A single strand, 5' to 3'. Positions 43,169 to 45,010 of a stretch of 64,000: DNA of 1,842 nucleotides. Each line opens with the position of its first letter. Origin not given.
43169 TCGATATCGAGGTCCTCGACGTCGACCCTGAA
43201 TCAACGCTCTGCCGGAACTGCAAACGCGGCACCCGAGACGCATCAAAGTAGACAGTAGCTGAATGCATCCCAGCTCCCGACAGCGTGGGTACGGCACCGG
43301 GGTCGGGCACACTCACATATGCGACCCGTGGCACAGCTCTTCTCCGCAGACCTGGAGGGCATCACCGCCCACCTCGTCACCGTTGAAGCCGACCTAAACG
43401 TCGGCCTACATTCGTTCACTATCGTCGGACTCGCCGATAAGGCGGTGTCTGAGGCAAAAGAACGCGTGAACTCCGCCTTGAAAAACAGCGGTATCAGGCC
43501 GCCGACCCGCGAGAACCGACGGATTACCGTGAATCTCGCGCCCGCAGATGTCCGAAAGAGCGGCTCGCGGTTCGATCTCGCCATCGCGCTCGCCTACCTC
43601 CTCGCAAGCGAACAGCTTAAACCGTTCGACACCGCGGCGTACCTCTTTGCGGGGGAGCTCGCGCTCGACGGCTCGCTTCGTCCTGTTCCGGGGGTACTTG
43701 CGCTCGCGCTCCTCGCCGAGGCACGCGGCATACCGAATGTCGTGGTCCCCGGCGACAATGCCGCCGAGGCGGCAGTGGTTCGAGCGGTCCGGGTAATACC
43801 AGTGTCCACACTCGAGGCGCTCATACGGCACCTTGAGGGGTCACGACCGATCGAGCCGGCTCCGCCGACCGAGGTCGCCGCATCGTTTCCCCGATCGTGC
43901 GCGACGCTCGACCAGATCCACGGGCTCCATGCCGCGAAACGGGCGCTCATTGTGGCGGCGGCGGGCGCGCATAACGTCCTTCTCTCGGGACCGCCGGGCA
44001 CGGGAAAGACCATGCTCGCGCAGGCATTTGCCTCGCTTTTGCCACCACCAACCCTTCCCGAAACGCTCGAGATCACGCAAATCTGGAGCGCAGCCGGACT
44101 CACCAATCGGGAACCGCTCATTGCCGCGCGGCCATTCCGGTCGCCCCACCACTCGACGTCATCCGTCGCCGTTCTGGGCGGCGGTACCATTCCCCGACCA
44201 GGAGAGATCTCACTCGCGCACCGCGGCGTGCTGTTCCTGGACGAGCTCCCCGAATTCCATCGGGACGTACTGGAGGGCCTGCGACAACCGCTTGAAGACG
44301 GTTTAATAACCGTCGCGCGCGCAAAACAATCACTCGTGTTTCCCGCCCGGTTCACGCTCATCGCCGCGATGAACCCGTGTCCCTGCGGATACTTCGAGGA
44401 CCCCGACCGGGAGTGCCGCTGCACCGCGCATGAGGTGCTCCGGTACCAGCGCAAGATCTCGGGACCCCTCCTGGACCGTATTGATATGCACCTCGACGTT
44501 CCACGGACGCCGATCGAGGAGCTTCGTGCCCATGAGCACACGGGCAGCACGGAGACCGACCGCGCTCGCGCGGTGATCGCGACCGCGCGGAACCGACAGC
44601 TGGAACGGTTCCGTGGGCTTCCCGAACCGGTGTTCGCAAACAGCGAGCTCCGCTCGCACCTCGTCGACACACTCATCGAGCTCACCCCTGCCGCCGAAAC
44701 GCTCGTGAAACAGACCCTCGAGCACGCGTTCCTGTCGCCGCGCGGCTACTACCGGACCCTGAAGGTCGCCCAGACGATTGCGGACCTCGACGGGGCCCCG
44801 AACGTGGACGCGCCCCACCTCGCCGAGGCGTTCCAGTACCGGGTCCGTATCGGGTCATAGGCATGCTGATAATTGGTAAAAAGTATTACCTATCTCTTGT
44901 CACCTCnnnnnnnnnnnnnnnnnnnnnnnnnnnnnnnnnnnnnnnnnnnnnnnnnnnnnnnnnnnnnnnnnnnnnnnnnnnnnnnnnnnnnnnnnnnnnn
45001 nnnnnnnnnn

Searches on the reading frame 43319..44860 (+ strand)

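Call 55: search_protein_families(library=pfam, proteins=[window:43319-44860:+], max_evalue=0.001)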
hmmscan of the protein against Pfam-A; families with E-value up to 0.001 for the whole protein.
window:43319-44860:+ (513 aa): 12 families
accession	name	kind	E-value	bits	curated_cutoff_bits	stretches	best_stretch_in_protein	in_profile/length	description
PF01078.27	Mg_chelatase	-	7.1e-89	297.1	20.3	1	197-401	2-206/207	Magnesium chelatase, subunit ChlI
PF13541.12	ChlI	-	9.3e-39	132.5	27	1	22-147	1-121/121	Subunit ChlI of Mg-chelatase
PF13335.12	Mg_chelatase_C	-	1e-22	81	26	1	413-508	4-94/94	Magnesium chelatase, subunit ChlI C-terminal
PF07728.20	AAA_5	-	1e-11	45.4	22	1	219-355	1-125/139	AAA domain (dynein-related subfamily)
PF00493.29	MCM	-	2.8e-09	36.8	23.3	1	212-361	52-180/224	MCM P-loop domain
PF00004.35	AAA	-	2.8e-06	28.2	21.2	1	220-242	1-23/131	ATPase family associated with various cellular activities (AAA)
PF00158.32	Sigma54_activat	-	8.2e-06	26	20.2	0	292-351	84-141/168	Sigma-54 interaction domain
PF05496.18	RuvB_N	-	4e-05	23.9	27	0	218-239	34-55/159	Holliday junction DNA helicase RuvB P-loop domain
PF05362.19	Lon_C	-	4e-05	23.7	21.1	1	21-165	44-195/205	Lon protease (S16) C-terminal proteolytic domain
PF13191.12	AAA_16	-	4.1e-05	24.6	32.6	1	213-242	19-49/167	AAA ATPase domain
PF13401.12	AAA_22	-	0.00044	21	27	0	217-246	5-37/130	AAA domain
PF07724.20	AAA_2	-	0.00052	20.5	27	0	219-333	5-107/166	AAA domain (Cdc48 subfamily)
